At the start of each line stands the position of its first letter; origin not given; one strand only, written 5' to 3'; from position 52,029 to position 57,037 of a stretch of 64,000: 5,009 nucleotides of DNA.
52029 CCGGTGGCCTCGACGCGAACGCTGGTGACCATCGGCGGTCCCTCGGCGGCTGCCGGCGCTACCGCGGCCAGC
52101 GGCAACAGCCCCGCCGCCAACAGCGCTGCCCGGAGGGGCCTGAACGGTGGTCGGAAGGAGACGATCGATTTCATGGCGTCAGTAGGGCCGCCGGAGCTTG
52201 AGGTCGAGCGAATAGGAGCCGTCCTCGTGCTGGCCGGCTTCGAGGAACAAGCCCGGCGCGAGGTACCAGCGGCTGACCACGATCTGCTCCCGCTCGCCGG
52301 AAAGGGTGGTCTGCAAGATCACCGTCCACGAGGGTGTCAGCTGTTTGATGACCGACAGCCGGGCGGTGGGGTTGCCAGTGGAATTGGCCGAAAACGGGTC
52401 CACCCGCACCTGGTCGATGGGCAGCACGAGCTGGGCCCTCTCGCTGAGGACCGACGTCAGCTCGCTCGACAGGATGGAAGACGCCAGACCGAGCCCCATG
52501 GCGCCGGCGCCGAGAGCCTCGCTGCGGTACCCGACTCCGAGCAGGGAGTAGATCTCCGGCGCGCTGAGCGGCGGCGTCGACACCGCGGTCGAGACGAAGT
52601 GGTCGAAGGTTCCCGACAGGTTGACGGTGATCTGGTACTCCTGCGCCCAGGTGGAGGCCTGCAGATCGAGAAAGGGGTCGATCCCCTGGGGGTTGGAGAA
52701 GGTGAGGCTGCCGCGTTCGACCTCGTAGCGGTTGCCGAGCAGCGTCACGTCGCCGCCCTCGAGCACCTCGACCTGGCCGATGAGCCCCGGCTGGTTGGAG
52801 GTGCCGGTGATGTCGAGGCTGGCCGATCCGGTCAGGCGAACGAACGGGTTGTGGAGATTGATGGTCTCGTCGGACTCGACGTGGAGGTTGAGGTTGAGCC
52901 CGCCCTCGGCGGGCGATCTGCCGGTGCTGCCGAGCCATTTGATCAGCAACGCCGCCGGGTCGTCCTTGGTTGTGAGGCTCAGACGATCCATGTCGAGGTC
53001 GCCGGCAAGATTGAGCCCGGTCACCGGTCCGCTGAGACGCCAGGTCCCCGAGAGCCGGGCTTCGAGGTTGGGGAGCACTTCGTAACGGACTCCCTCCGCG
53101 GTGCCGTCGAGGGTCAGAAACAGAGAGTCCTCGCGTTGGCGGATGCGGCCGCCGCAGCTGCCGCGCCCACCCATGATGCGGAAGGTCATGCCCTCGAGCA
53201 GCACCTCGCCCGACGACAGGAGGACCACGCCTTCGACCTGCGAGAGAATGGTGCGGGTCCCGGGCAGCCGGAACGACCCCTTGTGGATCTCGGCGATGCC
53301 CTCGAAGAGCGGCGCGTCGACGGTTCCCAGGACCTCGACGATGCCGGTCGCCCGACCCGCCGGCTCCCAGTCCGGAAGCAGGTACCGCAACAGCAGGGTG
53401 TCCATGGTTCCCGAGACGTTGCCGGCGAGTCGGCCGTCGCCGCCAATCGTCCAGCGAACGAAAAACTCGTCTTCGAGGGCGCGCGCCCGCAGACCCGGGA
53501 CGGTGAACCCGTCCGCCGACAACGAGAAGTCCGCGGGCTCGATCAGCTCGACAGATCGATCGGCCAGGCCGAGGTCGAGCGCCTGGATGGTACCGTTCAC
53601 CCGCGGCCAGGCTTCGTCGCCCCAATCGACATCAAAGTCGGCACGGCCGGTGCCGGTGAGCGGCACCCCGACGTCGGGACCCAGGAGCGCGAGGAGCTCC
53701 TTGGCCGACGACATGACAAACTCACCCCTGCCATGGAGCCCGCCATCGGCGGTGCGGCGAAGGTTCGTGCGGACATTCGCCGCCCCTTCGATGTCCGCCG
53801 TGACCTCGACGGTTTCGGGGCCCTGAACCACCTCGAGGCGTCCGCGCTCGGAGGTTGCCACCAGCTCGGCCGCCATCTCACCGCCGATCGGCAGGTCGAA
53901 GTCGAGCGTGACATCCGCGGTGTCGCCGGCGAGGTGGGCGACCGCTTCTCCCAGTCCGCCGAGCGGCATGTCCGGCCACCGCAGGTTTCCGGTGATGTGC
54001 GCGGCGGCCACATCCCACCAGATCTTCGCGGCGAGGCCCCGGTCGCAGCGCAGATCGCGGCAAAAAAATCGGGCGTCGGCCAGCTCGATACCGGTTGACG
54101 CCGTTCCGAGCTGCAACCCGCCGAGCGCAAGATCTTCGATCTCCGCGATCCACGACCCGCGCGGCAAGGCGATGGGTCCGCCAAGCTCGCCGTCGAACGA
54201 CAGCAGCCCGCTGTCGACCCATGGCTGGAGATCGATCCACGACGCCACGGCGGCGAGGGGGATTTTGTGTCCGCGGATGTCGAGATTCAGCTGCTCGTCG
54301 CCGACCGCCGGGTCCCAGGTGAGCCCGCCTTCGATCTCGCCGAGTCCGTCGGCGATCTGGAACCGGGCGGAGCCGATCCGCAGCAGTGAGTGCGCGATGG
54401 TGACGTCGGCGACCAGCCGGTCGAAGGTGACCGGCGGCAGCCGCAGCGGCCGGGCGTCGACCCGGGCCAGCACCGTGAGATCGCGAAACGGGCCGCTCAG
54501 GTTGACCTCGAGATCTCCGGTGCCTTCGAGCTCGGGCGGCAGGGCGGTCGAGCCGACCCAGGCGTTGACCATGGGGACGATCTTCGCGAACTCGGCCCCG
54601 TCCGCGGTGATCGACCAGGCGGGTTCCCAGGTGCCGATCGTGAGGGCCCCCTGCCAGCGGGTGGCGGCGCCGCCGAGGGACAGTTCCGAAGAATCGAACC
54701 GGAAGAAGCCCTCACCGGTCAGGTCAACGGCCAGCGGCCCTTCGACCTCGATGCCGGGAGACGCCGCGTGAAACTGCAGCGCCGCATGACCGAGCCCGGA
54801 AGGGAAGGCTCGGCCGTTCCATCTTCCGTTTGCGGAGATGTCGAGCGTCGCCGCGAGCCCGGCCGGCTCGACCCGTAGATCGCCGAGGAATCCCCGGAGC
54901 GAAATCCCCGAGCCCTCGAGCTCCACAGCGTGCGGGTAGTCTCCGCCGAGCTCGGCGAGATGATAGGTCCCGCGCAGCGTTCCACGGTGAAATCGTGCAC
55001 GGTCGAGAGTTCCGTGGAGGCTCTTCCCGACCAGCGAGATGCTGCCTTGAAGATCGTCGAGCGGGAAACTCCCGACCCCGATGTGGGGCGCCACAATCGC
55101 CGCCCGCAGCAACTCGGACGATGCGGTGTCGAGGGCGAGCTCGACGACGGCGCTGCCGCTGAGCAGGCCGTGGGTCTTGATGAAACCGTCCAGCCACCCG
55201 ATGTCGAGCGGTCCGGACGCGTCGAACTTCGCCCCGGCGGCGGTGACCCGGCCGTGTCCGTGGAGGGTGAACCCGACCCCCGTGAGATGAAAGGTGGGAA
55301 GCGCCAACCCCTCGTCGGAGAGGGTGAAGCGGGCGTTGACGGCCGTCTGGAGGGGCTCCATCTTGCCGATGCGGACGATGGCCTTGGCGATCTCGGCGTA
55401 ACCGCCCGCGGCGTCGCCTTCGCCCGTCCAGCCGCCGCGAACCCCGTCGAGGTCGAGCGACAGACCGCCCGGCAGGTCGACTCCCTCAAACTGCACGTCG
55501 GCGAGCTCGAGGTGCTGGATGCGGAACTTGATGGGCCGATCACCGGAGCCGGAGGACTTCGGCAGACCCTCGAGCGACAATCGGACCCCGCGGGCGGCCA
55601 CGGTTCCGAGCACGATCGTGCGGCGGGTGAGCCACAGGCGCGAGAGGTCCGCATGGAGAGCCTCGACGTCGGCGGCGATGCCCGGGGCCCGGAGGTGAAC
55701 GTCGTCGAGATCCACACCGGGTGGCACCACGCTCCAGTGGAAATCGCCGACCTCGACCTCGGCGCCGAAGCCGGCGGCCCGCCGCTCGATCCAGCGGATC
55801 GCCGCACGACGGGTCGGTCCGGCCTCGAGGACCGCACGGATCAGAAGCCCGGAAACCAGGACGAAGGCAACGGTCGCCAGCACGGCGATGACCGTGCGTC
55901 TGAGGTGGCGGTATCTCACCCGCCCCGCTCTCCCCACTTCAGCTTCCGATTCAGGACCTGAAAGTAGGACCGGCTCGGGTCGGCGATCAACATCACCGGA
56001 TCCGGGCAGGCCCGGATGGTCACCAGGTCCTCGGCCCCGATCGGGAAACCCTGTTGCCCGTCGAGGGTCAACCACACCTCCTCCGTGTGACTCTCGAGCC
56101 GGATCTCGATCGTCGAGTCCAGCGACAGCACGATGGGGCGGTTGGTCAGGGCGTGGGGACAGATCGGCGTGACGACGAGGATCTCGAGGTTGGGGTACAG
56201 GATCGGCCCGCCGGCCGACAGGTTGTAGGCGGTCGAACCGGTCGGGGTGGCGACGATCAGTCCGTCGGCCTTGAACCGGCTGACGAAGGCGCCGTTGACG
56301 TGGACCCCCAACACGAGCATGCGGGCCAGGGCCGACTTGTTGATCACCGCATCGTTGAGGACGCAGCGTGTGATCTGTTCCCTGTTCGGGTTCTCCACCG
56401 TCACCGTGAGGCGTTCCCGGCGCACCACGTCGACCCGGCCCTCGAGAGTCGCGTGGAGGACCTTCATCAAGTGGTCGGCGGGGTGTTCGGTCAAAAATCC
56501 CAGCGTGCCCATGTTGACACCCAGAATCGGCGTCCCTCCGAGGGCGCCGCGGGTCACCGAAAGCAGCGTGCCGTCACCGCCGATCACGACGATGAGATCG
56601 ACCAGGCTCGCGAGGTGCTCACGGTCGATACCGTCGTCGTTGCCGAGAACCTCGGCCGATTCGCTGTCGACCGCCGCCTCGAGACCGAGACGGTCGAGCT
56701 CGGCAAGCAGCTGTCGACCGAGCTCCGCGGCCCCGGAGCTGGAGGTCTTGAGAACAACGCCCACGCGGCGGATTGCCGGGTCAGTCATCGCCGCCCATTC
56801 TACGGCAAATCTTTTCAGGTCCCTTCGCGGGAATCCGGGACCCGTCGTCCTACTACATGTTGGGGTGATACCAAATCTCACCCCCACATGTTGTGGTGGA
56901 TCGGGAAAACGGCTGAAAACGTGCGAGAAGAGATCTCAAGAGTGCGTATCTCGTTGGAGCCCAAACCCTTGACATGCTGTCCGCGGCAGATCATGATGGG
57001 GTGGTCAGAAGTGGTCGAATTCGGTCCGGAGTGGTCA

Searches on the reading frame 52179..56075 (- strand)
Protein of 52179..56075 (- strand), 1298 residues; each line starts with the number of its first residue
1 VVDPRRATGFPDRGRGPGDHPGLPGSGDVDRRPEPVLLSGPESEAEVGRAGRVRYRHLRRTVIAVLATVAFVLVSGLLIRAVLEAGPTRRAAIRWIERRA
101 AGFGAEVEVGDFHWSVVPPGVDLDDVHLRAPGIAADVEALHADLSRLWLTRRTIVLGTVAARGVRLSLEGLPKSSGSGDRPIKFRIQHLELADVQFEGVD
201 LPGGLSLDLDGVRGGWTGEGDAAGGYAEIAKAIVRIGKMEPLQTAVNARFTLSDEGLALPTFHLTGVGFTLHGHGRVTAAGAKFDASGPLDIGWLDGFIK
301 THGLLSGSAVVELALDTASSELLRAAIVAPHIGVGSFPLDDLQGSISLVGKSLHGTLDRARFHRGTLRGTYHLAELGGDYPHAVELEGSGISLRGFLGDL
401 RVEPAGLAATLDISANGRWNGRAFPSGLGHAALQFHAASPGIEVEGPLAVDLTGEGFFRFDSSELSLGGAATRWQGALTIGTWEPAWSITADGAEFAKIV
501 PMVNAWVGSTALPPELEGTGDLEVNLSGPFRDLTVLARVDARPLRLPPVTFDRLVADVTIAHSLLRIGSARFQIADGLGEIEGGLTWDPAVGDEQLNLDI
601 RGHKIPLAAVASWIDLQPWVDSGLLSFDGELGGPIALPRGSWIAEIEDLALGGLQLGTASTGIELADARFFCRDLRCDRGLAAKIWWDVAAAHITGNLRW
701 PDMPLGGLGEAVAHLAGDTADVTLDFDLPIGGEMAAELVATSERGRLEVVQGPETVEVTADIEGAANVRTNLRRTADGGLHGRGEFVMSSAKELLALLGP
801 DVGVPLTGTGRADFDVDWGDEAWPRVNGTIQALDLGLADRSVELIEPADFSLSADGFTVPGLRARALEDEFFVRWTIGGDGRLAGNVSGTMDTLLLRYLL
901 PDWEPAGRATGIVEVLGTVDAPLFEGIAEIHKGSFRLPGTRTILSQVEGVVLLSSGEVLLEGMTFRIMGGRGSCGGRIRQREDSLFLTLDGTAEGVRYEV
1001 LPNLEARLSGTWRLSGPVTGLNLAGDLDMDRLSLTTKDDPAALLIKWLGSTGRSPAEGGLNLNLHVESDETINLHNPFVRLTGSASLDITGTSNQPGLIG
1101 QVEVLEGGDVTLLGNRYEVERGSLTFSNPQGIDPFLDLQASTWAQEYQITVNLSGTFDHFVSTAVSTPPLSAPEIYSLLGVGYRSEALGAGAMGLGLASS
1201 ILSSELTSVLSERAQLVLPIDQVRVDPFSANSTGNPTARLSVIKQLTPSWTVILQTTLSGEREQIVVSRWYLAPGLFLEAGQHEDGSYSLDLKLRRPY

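Call 34: search_protein_families(library=pfam, proteins=[window:52179-56075:-], max_evalue=0.0001)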
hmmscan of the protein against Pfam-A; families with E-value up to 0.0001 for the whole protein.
window:52179-56075:- (1298 aa): 1 family
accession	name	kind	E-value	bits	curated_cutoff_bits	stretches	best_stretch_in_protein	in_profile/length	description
PF04357.19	TamB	-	1.2e-23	84.5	22.4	1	969-1275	10-358/381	TamB, inner membrane protein subunit of TAM complex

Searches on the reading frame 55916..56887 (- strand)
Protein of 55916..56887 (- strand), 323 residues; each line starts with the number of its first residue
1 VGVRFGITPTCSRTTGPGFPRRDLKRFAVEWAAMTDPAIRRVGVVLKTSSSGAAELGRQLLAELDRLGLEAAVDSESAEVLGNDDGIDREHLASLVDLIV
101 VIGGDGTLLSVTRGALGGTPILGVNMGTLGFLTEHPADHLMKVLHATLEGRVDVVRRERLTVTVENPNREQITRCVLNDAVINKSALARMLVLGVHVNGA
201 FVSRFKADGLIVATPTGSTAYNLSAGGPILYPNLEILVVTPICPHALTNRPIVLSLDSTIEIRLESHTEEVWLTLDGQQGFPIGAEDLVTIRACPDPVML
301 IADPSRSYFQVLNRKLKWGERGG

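Call 34: search_protein_families(library=pfam, proteins=[window:55916-56887:-], max_evalue=0.0001)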
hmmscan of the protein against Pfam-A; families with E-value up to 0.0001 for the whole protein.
window:55916-56887:- (323 aa): 2 families
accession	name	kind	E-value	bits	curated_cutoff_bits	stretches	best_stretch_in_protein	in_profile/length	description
PF20143.4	NAD_kinase_C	-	1.5e-35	122.1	23.7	1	177-301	1-124/126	ATP-NAD kinase C-terminal domain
PF01513.26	NAD_kinase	-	9.9e-17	61.9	25.5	1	89-151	66-129/130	ATP-NAD kinase N-terminal domain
